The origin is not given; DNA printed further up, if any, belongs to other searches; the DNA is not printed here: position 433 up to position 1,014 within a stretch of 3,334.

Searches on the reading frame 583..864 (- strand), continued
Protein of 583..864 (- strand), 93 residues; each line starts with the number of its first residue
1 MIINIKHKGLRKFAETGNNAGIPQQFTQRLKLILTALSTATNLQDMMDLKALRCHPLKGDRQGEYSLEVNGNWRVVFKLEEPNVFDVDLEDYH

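Call 72: find_homologous_proteins(query=window:583-864:-, max_evalue=1e-10)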
Query window:583-864:- (93 aa): 339 proteins with E <= 1e-10 among 344 candidates; the best 120 are listed.
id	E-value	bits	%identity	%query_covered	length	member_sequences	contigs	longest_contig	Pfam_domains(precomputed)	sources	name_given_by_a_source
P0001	2.1e-55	202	99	100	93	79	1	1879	PF05015.19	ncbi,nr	ncbi:type II toxin-antitoxin system RelE/ParE family toxin [Salmonella enterica subsp. enterica sero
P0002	7.9e-53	194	96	100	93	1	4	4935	PF05015.19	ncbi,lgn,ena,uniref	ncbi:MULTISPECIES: type II toxin-antitoxin system RelE/ParE family toxin [Enterobacteriaceae]|uniref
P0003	2.9e-52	192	96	100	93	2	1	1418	PF05015.19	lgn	-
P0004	1.5e-51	190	94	100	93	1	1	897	PF05015.19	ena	-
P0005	8.0e-51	188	92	100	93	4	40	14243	PF05015.19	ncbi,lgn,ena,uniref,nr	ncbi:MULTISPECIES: type II toxin-antitoxin system RelE/ParE family toxin [Enterobacteriaceae]|uniref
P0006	3.0e-50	186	91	100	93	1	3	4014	PF05015.19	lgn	-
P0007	4.2e-50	185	91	100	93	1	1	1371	PF05015.19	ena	-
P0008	2.2e-49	183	90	100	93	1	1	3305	PF05015.19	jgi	jgi:proteic killer suppression protein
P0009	3.1e-48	179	92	97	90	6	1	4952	PF05015.19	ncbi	ncbi:type II toxin-antitoxin system RelE/ParE family toxin, partial [Klebsiella oxytoca]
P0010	8.2e-48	178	85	100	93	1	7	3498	PF05015.19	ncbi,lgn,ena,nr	ncbi:type II toxin-antitoxin system RelE/ParE family toxin [Cronobacter sakazakii]|nr:type II toxin-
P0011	8.4e-46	172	83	100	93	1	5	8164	PF05015.19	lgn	-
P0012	1.5e-43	164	77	100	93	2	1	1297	PF05015.19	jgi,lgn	-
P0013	9.6e-43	162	78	100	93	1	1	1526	PF05015.19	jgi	-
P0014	9.7e-43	162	76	100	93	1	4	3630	PF05015.19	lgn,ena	-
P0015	1.5e-42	161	75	100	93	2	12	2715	PF05015.19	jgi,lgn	jgi:proteic killer suppression protein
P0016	3.1e-42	160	100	80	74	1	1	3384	PF05015.19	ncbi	ncbi:type II toxin-antitoxin system RelE/ParE family toxin, partial [Escherichia coli]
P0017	4.0e-42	160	77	100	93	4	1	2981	PF05015.19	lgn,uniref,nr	uniref:Plasmid maintenance system killer n=1 Tax=Erwinia amylovora ATCC BAA-2158 TaxID=889211 RepID=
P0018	1.3e-41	158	76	100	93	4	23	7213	PF05015.19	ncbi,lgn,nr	ncbi:type II toxin-antitoxin system RelE/ParE family toxin [Yersinia ruckeri]|nr:type II toxin-antit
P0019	1.4e-41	158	76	100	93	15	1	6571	PF05015.19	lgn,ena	-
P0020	7.7e-41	156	100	77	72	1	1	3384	PF05015.19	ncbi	ncbi:type II toxin-antitoxin system RelE/ParE family toxin, partial [Escherichia coli]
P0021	1.1e-40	155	73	100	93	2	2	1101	PF05015.19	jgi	-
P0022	2.4e-40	154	72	100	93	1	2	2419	PF05015.19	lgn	-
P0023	3.2e-40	154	100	76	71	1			PF05015.19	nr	nr:type II toxin-antitoxin system RelE/ParE family toxin [Escherichia coli]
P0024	7.9e-40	152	74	100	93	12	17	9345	PF05015.19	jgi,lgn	-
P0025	1.0e-39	152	75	87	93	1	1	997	PF05015.19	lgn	-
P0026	2.7e-39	151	74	100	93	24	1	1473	PF05015.19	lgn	-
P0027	1.5e-38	148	75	100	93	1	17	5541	PF05015.19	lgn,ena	-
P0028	5.7e-38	146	72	100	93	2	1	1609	PF05015.19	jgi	jgi:proteic killer suppression protein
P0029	7.2e-38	146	100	73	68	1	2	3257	PF05015.19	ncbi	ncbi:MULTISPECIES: type II toxin-antitoxin system RelE/ParE family toxin, partial [Enterobacteriacea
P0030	7.9e-38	146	71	100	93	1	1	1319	PF05015.19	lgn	-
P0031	1.9e-37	145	72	97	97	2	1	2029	PF05015.19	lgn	-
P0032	6.0e-34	134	65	100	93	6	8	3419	PF05015.19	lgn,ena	-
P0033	3.4e-33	131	100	66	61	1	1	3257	PF05015.19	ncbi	ncbi:type II toxin-antitoxin system RelE/ParE family toxin, partial [Escherichia coli]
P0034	4.8e-32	128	100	63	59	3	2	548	PF05015.19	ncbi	ncbi:Killer protein, partial [Escherichia coli]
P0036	9.7e-28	114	100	56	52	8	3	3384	PF05015.19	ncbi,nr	ncbi:type II toxin-antitoxin system RelE/ParE family toxin, partial [Salmonella enterica subsp. ente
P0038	1.6e-24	103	68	74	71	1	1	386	PF05015.19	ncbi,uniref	ncbi:type II toxin-antitoxin system RelE/ParE family toxin, partial [Enterobacter hormaechei subsp. 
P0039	3.0e-23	99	54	100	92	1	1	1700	PF05015.19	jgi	jgi:proteic killer suppression protein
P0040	7.3e-23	98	54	100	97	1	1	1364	PF05015.19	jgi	-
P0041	1.1e-22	98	53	100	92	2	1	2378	PF05015.19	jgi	jgi:proteic killer suppression protein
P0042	2.4e-22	97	54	100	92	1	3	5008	PF05015.19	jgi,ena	-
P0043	3.0e-22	96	54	100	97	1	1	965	PF05015.19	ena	-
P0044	3.8e-22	96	52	100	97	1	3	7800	PF05015.19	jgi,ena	-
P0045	4.2e-22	96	52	100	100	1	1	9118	PF05015.19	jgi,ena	-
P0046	4.3e-22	96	53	100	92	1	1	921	PF05015.19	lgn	-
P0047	7.1e-22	95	51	100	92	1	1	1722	PF05015.19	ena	-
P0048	7.1e-22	95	51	100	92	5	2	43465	PF05015.19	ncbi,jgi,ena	-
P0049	8.0e-22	95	53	100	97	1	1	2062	PF05015.19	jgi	-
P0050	1.1e-21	94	52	100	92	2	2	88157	PF05015.19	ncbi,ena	-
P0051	1.2e-21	94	54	100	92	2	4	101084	PF05015.19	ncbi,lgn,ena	-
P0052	1.5e-21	94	52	100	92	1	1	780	PF05015.19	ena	-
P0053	1.6e-21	94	55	100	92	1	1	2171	PF05015.19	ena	-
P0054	1.7e-21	94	51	100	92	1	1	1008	PF05015.19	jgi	jgi:proteic killer suppression protein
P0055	2.1e-21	94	53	100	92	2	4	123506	PF05015.19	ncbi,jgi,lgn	jgi:proteic killer suppression protein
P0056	2.5e-21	93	54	100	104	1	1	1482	PF05015.19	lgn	-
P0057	3.3e-21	93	55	100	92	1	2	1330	PF05015.19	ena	-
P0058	3.4e-21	93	49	100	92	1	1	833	PF05015.19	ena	-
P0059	4.0e-21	93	49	100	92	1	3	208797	PF05015.19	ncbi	-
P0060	4.0e-21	93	49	100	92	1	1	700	PF05015.19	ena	-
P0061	5.0e-21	92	51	100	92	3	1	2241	PF05015.19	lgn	-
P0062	5.6e-21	92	49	100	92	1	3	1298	PF05015.19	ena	-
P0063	6.1e-21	92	54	100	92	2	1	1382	PF05015.19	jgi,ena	-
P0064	7.7e-21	92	49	100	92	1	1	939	PF05015.19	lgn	-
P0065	7.7e-21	92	49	100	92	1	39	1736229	PF05015.19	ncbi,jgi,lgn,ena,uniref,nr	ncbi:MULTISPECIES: type II toxin-antitoxin system RelE/ParE family toxin [Vibrionaceae]|jgi:proteic 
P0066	8.2e-21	92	49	100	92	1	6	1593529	PF05015.19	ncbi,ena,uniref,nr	ncbi:type II toxin-antitoxin system RelE/ParE family toxin [Vibrio sp. 10N.222.54.F12]|uniref:type I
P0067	8.2e-21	92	53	100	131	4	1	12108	PF05015.19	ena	-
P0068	9.6e-21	91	48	100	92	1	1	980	PF05015.19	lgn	-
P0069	9.7e-21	91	55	100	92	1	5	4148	PF05015.19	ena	-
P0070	1.1e-20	91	49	100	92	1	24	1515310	PF05015.19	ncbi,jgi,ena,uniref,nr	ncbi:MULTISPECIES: type II toxin-antitoxin system RelE/ParE family toxin [Aliivibrio]|jgi:proteic ki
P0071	1.1e-20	91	49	100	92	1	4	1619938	PF05015.19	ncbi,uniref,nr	ncbi:type II toxin-antitoxin system RelE/ParE family toxin [Aliivibrio sifiae]|uniref:Killer protein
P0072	1.3e-20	91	49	100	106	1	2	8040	PF05015.19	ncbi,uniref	ncbi:type II toxin-antitoxin system RelE/ParE family toxin [Aliivibrio sp. S3MY1]|uniref:type II tox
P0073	1.3e-20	91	52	100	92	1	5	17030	PF05015.19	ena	-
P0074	1.3e-20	91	52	100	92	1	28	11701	PF05015.19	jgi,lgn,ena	jgi:proteic killer suppression protein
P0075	1.3e-20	91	52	100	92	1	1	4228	PF05015.19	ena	-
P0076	1.3e-20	91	49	100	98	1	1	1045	PF05015.19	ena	-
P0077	1.5e-20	91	53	100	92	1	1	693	PF05015.19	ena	-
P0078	1.5e-20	91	48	100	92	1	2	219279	PF05015.19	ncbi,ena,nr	ncbi:Killer protein [Vibrio tasmaniensis]|nr:Killer protein [Vibrio tasmaniensis]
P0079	1.5e-20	91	49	100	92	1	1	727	PF05015.19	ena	-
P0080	1.6e-20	91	54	100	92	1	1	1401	PF05015.19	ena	-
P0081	1.6e-20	91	56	100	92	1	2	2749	PF05015.19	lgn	-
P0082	1.6e-20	91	51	100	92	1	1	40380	PF05015.19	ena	-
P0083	1.7e-20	91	49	100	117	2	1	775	PF05015.19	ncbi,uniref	ncbi:type II toxin-antitoxin system RelE/ParE family toxin, partial [Aliivibrio sp. S3MY1]|uniref:ty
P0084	1.8e-20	91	53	100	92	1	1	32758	PF05015.19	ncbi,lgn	ncbi:MAG: type II toxin-antitoxin system RelE/ParE family toxin [Caldilineaceae bacterium]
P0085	1.8e-20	91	53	100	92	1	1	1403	PF05015.19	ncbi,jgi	jgi:proteic killer suppression protein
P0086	1.9e-20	90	49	100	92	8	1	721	PF05015.19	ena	-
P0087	2.1e-20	90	48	100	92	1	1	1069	PF05015.19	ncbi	-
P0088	2.1e-20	90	49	100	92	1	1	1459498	PF05015.19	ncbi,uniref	ncbi:type II toxin-antitoxin system RelE/ParE family toxin [Aliivibrio logei]|uniref:type II toxin-a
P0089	2.1e-20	90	48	100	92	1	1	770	PF05015.19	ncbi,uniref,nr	ncbi:Killer protein [Aliivibrio fischeri]|uniref:type II toxin-antitoxin system RelE/ParE family tox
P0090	2.2e-20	90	51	100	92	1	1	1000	PF05015.19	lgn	-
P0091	2.3e-20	90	53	100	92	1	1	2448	PF05015.19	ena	-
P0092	2.3e-20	90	54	100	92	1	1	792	PF05015.19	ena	-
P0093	2.5e-20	90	52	99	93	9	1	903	PF05015.19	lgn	-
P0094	2.6e-20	90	50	99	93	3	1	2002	PF05015.19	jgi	jgi:proteic killer suppression protein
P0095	2.7e-20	90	55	100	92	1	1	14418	PF05015.19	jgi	-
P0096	2.8e-20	90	54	100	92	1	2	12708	PF05015.19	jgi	jgi:proteic killer suppression protein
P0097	2.8e-20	90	55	100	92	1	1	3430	PF05015.19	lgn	-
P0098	2.8e-20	90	52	100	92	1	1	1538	PF05015.19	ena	-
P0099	3.0e-20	90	48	100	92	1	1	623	PF05015.19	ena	-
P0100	3.3e-20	90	51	99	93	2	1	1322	PF05015.19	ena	-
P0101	3.4e-20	90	49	100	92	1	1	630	PF05015.19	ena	-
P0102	3.4e-20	90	51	100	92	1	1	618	PF05015.19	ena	-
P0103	3.5e-20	90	51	100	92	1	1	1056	PF05015.19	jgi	jgi:proteic killer suppression protein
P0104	3.5e-20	90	47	100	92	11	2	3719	PF05015.19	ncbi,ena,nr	ncbi:MAG: type II toxin-antitoxin system RelE/ParE family toxin [Psychrosphaera sp.]|nr:type II toxi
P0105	3.8e-20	90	47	100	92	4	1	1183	PF05015.19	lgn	-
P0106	4.0e-20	89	48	100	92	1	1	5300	PF05015.19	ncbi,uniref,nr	ncbi:type II toxin-antitoxin system RelE/ParE family toxin [Aliivibrio sp. SR45-2]|uniref:type II to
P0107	4.1e-20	89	49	100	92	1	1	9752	PF05015.19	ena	-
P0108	4.2e-20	89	53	100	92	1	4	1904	PF05015.19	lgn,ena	-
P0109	4.3e-20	89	51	100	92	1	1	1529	PF05015.19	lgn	-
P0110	4.3e-20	89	47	100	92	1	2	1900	PF05015.19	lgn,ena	-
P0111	4.5e-20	89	51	100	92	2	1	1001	PF05015.19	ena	-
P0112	4.5e-20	89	51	100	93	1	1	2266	PF05015.19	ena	-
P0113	4.6e-20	89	53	100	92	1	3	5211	PF05015.19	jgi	-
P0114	5.5e-20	89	51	100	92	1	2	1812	PF05015.19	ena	-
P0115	5.5e-20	89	52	100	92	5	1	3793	PF05015.19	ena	-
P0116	5.8e-20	89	53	100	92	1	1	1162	PF05015.19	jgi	jgi:proteic killer suppression protein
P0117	6.0e-20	89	51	100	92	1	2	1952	PF05015.19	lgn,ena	-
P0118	6.2e-20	89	46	100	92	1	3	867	PF05015.19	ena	-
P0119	7.2e-20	89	47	100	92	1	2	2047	PF05015.19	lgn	-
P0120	7.7e-20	89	52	100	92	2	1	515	PF05015.19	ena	-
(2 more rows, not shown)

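Call 73: find_encoding_contigs(protein=P0032, flank=1500, max_places=3)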
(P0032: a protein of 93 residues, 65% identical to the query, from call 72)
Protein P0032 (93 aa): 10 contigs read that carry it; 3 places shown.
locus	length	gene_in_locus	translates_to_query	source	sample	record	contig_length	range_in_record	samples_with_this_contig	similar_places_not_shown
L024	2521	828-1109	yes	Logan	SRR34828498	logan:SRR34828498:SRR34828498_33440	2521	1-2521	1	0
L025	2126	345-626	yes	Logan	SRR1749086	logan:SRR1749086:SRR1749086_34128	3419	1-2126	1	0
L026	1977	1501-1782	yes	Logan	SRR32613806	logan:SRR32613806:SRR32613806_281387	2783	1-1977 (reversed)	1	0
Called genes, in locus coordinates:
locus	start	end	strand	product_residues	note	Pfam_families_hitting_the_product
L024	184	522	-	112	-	PF13560:HTH_31 (weak), PF01381:HTH_3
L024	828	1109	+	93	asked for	PF05015:HigB-like_toxin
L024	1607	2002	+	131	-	-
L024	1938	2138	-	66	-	-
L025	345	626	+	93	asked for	PF05015:HigB-like_toxin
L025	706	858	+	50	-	-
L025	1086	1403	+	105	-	PF03992:ABM (weak)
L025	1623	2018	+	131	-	-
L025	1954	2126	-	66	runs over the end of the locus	-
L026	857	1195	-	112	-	PF13560:HTH_31 (weak), PF01381:HTH_3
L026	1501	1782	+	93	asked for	PF05015:HigB-like_toxin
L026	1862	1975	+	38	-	?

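Call 74: find_encoding_contigs(protein=P0018, flank=1500, max_places=2)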
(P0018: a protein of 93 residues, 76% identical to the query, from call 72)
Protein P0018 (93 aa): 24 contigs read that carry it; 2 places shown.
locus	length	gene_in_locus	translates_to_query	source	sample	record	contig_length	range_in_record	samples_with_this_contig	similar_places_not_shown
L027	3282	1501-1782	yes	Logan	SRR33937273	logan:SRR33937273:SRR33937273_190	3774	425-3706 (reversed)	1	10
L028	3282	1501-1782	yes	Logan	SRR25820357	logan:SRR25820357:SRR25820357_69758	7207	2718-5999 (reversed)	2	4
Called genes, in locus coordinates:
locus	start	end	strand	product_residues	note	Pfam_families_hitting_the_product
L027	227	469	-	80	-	PF06958:Pyocin_S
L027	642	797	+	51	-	PF07411:DUF1508 (weak)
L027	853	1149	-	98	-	PF01381:HTH_3, PF13560:HTH_31 (weak)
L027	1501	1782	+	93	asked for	PF05015:HigB-like_toxin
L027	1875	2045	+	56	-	-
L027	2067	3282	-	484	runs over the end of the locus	PF03432:Relaxase (weak)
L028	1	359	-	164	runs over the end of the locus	-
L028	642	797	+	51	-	PF07411:DUF1508 (weak)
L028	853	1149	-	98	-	PF01381:HTH_3, PF13560:HTH_31 (weak)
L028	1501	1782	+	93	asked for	PF05015:HigB-like_toxin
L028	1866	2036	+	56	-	-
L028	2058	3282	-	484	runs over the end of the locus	PF03432:Relaxase (weak)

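Call 75: find_encoding_contigs(protein=P0081, flank=1500, max_places=2)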
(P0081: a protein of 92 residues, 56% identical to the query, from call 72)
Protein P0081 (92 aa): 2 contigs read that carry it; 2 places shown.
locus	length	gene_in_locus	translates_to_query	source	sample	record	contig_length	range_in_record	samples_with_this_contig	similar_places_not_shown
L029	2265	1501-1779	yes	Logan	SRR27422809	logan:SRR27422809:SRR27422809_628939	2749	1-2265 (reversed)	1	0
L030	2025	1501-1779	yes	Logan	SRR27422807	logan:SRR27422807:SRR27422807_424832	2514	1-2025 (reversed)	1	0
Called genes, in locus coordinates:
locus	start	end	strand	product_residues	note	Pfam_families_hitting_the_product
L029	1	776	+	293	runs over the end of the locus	PF14338:Mrr_N, PF04471:Mrr_cat, PF22722:NA-iREase1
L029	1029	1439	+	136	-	PF00472:RF-1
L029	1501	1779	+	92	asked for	PF05015:HigB-like_toxin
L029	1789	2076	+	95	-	PF13560:HTH_31 (weak), PF01381:HTH_3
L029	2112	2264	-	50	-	?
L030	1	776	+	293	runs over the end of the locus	PF14338:Mrr_N, PF04471:Mrr_cat, PF22722:NA-iREase1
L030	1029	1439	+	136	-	PF00472:RF-1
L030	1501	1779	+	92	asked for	PF05015:HigB-like_toxin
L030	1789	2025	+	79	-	?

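Call 76: find_encoding_contigs(protein=P0042, flank=1500, max_places=2)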
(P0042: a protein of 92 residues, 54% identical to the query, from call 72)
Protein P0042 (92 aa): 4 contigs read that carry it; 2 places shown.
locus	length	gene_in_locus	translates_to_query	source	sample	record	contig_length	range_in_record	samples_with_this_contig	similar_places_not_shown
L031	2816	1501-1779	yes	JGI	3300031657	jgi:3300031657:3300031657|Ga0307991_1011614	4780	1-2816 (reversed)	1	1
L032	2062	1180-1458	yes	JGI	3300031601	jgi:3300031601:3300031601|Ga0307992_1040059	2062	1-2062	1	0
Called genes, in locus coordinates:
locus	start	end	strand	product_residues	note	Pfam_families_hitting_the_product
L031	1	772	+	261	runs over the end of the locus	-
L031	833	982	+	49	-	-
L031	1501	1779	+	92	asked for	PF05015:HigB-like_toxin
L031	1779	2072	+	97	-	PF01381:HTH_3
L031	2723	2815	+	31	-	?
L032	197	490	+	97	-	PF05015:HigB-like_toxin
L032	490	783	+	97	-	PF01381:HTH_3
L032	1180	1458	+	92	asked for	PF05015:HigB-like_toxin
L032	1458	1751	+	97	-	PF01381:HTH_3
